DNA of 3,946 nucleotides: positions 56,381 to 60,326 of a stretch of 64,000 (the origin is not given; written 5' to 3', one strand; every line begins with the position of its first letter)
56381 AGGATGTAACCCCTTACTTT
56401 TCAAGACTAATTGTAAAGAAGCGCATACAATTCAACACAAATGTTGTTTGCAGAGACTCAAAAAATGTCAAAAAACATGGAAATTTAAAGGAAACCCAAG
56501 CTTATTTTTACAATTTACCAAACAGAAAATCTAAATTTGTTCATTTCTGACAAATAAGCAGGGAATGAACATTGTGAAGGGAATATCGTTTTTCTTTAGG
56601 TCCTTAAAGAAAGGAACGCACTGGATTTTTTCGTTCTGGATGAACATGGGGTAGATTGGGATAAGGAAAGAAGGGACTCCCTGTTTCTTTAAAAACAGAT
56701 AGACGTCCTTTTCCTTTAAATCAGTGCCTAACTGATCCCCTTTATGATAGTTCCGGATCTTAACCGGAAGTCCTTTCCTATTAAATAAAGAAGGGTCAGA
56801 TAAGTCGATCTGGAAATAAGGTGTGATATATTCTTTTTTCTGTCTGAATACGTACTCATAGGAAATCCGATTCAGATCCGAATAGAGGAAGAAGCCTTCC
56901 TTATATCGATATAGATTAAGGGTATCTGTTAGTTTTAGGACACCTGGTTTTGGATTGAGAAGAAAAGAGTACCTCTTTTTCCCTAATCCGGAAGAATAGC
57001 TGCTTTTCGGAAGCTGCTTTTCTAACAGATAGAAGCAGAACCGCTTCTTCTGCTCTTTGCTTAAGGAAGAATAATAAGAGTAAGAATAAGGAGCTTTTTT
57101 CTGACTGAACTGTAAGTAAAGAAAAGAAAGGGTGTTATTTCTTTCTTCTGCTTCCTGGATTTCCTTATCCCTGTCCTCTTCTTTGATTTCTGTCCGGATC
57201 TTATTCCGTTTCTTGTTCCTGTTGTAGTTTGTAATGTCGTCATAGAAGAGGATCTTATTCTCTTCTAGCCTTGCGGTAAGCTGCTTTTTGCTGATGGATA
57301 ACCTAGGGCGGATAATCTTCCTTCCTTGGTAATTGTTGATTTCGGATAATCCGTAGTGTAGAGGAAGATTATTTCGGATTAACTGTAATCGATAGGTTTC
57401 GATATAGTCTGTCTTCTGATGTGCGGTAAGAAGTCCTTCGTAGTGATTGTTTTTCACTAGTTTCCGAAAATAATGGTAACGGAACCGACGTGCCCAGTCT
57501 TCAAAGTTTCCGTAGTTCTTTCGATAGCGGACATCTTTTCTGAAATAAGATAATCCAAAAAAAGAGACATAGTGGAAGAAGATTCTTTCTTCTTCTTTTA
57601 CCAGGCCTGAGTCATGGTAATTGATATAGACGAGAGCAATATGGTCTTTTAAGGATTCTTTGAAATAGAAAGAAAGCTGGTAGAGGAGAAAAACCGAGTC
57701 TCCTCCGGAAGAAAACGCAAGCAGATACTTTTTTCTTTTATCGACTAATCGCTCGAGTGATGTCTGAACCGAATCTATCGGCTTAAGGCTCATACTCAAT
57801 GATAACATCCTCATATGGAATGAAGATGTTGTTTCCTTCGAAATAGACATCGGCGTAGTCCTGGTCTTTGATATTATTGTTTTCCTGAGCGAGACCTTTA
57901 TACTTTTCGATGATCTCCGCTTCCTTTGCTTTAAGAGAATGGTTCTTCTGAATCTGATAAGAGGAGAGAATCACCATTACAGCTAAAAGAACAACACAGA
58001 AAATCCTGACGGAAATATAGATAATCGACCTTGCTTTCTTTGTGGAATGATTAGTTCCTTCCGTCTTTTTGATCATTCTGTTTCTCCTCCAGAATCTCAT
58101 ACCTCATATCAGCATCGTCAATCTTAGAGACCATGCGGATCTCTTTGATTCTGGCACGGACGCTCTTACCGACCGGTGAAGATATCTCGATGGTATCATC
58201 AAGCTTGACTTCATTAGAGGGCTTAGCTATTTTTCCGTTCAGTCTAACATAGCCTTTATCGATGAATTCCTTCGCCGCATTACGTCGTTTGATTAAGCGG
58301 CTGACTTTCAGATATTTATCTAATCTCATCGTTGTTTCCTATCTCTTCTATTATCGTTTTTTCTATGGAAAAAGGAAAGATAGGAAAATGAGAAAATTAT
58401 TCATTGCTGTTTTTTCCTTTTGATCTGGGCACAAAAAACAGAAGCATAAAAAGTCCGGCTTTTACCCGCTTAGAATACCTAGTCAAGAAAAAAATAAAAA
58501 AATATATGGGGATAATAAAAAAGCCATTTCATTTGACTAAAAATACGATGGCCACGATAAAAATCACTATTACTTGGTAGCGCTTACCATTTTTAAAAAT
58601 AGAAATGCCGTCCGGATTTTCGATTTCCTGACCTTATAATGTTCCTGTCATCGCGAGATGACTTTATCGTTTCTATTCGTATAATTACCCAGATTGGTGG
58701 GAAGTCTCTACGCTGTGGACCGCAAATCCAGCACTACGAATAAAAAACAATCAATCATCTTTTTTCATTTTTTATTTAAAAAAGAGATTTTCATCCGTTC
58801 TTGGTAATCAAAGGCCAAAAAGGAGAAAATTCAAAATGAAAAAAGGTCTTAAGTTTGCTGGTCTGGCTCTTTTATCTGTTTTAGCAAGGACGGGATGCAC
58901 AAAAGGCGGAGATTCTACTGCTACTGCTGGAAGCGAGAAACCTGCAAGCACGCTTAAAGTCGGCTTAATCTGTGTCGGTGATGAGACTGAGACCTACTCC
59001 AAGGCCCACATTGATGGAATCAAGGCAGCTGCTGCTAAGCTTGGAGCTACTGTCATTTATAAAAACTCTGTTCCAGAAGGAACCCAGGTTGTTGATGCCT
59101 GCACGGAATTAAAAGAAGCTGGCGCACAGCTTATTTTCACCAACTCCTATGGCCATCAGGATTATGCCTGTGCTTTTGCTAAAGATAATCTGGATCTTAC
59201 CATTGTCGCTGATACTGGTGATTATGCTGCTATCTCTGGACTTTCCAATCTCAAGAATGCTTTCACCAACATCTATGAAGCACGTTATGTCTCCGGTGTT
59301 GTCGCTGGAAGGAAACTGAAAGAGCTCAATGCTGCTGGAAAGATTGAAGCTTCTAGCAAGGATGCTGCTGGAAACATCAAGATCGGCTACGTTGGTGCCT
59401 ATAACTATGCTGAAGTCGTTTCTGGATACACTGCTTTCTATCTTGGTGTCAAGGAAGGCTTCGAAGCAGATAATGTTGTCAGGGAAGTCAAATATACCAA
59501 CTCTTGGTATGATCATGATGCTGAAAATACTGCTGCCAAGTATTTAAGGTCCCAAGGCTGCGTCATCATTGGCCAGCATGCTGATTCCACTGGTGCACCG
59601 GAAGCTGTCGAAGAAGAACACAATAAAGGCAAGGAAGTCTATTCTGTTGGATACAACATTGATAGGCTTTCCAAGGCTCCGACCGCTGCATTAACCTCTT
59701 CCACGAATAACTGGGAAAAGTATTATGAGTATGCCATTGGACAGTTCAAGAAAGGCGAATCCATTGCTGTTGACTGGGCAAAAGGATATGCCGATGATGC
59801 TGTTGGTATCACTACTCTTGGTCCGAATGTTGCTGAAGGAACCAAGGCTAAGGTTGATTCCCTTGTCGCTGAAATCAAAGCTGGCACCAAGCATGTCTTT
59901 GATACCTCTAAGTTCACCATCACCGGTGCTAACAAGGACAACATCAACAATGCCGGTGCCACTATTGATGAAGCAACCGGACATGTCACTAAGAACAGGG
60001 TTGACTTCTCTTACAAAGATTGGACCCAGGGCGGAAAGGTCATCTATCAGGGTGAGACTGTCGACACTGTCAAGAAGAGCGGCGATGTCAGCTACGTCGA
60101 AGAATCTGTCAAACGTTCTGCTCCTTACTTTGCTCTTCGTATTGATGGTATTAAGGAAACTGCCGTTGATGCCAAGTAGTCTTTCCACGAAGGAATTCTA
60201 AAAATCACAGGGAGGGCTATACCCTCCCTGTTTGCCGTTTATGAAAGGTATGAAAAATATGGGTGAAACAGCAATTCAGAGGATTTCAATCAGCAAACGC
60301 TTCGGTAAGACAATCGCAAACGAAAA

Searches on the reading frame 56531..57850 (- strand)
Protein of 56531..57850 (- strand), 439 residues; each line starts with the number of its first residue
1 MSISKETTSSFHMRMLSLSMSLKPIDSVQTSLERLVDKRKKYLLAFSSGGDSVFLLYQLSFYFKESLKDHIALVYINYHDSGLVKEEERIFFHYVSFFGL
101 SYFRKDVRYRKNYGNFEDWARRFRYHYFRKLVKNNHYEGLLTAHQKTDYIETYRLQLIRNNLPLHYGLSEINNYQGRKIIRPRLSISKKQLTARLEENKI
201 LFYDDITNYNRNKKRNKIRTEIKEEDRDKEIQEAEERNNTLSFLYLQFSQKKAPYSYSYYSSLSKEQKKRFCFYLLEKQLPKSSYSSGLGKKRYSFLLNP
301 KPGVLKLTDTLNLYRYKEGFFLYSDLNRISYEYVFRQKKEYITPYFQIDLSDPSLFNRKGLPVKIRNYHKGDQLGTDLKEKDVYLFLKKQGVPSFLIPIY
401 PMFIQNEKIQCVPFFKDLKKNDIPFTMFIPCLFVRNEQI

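Call 7: search_protein_families(library=pfam, proteins=[window:56531-57850:-])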
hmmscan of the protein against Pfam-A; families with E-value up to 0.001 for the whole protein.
window:56531-57850:- (439 aa): 1 family
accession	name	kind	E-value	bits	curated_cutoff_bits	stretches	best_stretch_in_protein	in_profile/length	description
PF01171.26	ATP_bind_3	-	1.3e-34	119.9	27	1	41-220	1-181/182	PP-loop family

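Call 47: search_protein_families(library=ncbifam, proteins=[window:56531-57850:-])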
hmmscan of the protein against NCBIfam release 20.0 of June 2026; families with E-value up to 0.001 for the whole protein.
window:56531-57850:- (439 aa): 2 families
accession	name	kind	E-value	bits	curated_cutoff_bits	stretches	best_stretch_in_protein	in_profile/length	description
TIGR02432.1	lysidine_TilS_N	equivalog_domain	4.1e-35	121.4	93.6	1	41-222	1-187/189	tRNA lysidine(34) synthetase TilS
NF007942.0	PRK10660.1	equivalog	1.8e-14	53.4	606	1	28-222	6-199/439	tRNA lysidine(34) synthetase TilS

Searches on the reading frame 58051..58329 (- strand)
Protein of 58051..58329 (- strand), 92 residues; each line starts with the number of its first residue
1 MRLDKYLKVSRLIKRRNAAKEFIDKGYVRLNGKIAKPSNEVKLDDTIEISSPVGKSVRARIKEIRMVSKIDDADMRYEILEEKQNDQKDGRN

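Call 7: search_protein_families(library=pfam, proteins=[window:58051-58329:-])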
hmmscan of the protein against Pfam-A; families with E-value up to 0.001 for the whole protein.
window:58051-58329:- (92 aa): 2 families
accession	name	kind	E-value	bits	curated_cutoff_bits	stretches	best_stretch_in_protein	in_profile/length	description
PF01479.30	S4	-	1e-12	48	22.8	1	1-47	1-48/48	S4 domain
PF13275.11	S4_2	-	0.00069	19.9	24.6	0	2-35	9-42/65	S4 domain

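Call 47: search_protein_families(library=ncbifam, proteins=[window:58051-58329:-])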
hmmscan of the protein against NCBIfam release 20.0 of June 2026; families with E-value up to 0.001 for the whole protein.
window:58051-58329:- (92 aa): 4 families
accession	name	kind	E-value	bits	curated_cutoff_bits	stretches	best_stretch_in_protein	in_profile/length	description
NF049952.1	23rRNACMtaseTlyA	equivalog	7.5e-08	32.1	250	1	1-59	1-61/236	23S rRNA (cytidine-2'-O)-methyltransferase TlyA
NF007673.0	PRK10348.1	equivalog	8.6e-08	32.4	148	1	1-50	9-58/133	ribosome-associated heat shock protein Hsp15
NF007784.0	PRK10475.1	equivalog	1.2e-05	24.5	318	1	1-51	7-56/290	23S rRNA pseudouridine(2604) synthase RluF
TIGR00478.1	tly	subfamily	7.3e-05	22.2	185.8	1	2-52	1-52/228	TlyA family rRNA (cytidine-2'-O)-methyltransferase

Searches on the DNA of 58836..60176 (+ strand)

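Call 14: search_rna_families(sources=[L001, L002, L003, L004, L005, L006, L007, L008, L009, L010, L011, L012, L013, L014, L015, L016, L017, L018, L019, L020], threshold=gathering)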
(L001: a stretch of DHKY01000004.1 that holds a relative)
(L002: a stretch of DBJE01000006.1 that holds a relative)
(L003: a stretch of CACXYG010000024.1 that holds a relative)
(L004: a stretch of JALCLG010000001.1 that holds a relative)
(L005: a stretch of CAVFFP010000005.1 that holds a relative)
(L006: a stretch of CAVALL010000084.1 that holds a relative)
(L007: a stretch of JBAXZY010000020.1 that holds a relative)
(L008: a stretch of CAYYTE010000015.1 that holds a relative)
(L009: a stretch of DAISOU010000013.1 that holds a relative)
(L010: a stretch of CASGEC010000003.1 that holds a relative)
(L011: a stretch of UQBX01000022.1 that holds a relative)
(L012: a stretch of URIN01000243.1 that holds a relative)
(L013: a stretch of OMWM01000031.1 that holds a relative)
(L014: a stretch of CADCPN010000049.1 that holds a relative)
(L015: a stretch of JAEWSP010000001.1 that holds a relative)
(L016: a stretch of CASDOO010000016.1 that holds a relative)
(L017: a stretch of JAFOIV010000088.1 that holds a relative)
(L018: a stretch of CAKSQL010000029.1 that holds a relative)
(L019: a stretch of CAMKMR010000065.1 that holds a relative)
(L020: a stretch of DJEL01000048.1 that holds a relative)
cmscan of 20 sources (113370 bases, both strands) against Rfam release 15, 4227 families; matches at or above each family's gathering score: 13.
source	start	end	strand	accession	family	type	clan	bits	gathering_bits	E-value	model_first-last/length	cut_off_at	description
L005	2323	2421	+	RF00167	Purine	Cis-reg; riboswitch;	CL00123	63.2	37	2.2e-08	1-102/102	no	Purine riboswitch aptamer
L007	2319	2417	+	RF00167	Purine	Cis-reg; riboswitch;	CL00123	59.1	37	2e-07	1-102/102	no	Purine riboswitch aptamer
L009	2316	2413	+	RF00167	Purine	Cis-reg; riboswitch;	CL00123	58.7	37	2.5e-07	1-102/102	no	Purine riboswitch aptamer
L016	2332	2429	+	RF00167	Purine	Cis-reg; riboswitch;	CL00123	58.7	37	2.5e-07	1-102/102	no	Purine riboswitch aptamer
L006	281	378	+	RF00167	Purine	Cis-reg; riboswitch;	CL00123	58.2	37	3.4e-07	1-102/102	no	Purine riboswitch aptamer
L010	2334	2431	+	RF00167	Purine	Cis-reg; riboswitch;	CL00123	57.6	37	4.8e-07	1-102/102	no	Purine riboswitch aptamer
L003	2301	2400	+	RF00167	Purine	Cis-reg; riboswitch;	CL00123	52.3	37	9.3e-06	1-102/102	no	Purine riboswitch aptamer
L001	274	373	+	RF00167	Purine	Cis-reg; riboswitch;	CL00123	51.6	37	1.3e-05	1-102/102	no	Purine riboswitch aptamer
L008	581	678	+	RF00167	Purine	Cis-reg; riboswitch;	CL00123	49.1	37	5.4e-05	1-102/102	no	Purine riboswitch aptamer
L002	2320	2419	+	RF00167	Purine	Cis-reg; riboswitch;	CL00123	48.7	37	6.8e-05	1-102/102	no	Purine riboswitch aptamer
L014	2318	2413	+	RF00167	Purine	Cis-reg; riboswitch;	CL00123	48.3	37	8.3e-05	1-102/102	no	Purine riboswitch aptamer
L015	2293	2391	+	RF00167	Purine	Cis-reg; riboswitch;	CL00123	46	37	0.0003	1-102/102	no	Purine riboswitch aptamer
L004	2302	2400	+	RF00167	Purine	Cis-reg; riboswitch;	CL00123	44.8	37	0.00058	1-102/102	no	Purine riboswitch aptamer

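Call 56: search_rna_families(sources=[L021, L022, L023, L024, L025, L026, L027, L028, L029, L030, L031, L032, L033, L034, L035, L036, L037, L038, L039, L040], threshold=gathering)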
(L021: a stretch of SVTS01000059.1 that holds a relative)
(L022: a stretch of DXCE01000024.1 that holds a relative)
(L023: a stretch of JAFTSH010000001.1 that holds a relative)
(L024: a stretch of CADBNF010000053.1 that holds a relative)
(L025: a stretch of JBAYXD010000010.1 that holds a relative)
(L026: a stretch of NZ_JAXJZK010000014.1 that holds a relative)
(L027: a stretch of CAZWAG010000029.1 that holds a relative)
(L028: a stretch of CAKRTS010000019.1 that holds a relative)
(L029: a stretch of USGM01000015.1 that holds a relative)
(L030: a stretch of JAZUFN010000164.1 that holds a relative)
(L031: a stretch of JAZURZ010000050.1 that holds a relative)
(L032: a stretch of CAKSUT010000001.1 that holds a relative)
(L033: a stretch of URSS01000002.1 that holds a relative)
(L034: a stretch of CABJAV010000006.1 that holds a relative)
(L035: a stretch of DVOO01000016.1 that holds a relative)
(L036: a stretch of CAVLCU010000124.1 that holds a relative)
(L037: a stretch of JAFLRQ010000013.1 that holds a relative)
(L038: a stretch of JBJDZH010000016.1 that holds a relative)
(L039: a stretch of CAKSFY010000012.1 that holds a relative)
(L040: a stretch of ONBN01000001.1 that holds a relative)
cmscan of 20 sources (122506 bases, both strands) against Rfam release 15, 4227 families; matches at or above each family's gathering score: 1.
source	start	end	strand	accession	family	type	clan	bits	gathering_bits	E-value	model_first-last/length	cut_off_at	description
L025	2259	2354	+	RF00167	Purine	Cis-reg; riboswitch;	CL00123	49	37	6.3e-05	1-102/102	no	Purine riboswitch aptamer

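Call 57: search_rna_families(sources=[L041, L042, L043, L044, L045, L046, L047, L048, L049, L050, L051, L052, L053, L054, L055, L056, L057, L058, L059, L060], threshold=gathering)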
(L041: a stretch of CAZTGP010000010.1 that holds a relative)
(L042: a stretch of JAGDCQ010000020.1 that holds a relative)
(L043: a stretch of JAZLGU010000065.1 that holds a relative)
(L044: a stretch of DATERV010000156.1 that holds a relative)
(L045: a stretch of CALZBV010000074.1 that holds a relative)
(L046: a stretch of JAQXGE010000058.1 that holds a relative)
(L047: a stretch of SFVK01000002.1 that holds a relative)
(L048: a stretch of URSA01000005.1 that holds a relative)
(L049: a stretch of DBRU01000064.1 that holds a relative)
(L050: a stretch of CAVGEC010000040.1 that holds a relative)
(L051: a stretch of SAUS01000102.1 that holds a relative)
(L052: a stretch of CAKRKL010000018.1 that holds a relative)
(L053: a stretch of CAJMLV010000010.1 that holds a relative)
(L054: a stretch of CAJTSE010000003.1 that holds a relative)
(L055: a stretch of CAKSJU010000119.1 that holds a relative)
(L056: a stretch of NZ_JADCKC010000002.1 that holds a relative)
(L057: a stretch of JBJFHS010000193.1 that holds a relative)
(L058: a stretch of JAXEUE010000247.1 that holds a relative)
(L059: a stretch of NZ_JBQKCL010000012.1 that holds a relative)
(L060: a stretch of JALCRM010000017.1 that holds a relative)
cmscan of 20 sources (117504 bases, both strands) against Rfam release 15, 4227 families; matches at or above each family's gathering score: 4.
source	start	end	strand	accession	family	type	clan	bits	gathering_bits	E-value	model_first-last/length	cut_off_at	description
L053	1304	1398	+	RF01831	THF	Cis-reg; riboswitch;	-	84.5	36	7.4e-18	1-99/99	no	THF (Tetrahydrofolate) riboswitch aptamer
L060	1665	1763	+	RF00167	Purine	Cis-reg; riboswitch;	CL00123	53.8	37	4.2e-06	1-102/102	no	Purine riboswitch aptamer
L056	437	568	+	RF01831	THF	Cis-reg; riboswitch;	-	52.8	36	1.1e-08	1-99/99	no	THF (Tetrahydrofolate) riboswitch aptamer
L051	450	608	+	RF01831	THF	Cis-reg; riboswitch;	-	45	36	2e-06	1-99/99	no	THF (Tetrahydrofolate) riboswitch aptamer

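Call 58: search_rna_families(sources=[L061, L062, L063, L064, L065, L066, L067, L068, L069, L070, L071, L072, L073, L074, L075, L076, L077, L078, L079, L080], threshold=gathering)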
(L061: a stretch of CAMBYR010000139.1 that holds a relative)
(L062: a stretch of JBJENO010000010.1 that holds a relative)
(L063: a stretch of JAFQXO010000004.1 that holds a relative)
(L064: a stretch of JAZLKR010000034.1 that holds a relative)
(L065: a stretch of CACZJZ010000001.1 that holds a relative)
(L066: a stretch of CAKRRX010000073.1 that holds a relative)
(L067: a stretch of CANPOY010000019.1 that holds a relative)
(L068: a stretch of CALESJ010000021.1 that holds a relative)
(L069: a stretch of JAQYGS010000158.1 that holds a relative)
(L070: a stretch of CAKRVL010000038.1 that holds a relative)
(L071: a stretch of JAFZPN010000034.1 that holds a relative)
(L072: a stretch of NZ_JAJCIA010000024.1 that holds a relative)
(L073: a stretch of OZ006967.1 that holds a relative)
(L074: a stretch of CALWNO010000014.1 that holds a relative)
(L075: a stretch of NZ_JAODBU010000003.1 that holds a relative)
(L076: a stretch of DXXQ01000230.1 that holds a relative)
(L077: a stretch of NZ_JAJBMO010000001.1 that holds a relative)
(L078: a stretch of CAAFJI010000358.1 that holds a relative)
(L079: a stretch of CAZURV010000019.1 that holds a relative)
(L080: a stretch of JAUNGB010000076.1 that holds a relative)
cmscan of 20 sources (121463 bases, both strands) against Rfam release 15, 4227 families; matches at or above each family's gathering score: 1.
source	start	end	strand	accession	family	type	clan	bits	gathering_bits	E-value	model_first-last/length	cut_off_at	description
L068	1312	1406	+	RF01831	THF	Cis-reg; riboswitch;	-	82.9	36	2.3e-17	1-99/99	no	THF (Tetrahydrofolate) riboswitch aptamer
